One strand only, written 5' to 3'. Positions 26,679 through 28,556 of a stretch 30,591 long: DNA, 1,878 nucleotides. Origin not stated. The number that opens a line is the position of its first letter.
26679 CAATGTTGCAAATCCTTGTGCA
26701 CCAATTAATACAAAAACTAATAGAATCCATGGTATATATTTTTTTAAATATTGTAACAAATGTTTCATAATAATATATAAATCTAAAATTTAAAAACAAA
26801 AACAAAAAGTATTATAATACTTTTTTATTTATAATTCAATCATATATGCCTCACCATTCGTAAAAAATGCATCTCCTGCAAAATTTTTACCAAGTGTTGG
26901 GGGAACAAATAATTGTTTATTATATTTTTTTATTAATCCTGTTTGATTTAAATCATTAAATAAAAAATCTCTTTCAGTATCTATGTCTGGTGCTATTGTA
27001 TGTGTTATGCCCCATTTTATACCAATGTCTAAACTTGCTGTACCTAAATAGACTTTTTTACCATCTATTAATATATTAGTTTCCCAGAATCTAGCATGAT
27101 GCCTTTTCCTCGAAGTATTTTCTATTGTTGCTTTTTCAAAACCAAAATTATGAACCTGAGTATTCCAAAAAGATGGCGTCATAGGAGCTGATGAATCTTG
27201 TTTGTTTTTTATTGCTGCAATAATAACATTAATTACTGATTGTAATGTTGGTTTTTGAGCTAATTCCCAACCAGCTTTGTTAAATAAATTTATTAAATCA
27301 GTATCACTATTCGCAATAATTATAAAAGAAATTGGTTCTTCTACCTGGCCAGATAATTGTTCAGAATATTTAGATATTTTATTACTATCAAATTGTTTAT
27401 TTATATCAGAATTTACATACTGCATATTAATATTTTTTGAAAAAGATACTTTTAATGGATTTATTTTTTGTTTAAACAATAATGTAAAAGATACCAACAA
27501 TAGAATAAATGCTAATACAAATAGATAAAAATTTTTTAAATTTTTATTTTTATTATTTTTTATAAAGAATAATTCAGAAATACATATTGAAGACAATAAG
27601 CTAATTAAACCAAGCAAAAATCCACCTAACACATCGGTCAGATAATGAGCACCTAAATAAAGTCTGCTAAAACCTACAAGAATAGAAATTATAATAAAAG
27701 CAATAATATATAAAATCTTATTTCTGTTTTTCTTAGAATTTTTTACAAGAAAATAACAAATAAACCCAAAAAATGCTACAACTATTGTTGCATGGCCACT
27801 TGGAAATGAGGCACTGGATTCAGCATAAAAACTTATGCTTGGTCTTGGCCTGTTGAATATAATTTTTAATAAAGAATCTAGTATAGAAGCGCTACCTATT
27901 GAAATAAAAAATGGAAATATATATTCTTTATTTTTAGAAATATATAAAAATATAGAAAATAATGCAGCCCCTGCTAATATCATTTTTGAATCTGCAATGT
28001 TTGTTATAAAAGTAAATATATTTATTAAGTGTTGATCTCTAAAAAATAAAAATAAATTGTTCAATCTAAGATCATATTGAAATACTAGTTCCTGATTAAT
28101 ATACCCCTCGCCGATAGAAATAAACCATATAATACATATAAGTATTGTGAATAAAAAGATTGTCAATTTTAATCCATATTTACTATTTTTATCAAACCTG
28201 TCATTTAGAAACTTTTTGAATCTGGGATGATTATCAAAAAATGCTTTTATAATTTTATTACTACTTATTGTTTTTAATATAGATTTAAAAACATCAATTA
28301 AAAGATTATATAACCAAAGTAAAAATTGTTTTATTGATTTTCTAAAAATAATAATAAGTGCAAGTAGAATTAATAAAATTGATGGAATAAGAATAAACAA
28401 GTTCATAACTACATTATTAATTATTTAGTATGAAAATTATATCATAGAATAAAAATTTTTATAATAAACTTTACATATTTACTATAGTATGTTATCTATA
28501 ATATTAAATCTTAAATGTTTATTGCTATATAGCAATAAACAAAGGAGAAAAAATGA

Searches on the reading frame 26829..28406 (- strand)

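Call 12: search_protein_families(library=pfam, proteins=[window:26829-28406:-], max_evalue=0.001)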
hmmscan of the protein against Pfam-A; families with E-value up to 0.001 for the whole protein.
window:26829-28406:- (525 aa): 3 families
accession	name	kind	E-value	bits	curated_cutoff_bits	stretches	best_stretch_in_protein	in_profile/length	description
PF14067.11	LssY_C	-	1.9e-43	148.7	25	1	343-519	3-187/188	LssY C-terminus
PF01569.27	PAP2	-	3.6e-22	78.9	27.2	1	165-274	4-122/130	PAP2 superfamily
PF14378.12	PAP2_3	-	9.2e-07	29.3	27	1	196-270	122-188/190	PAP2 superfamily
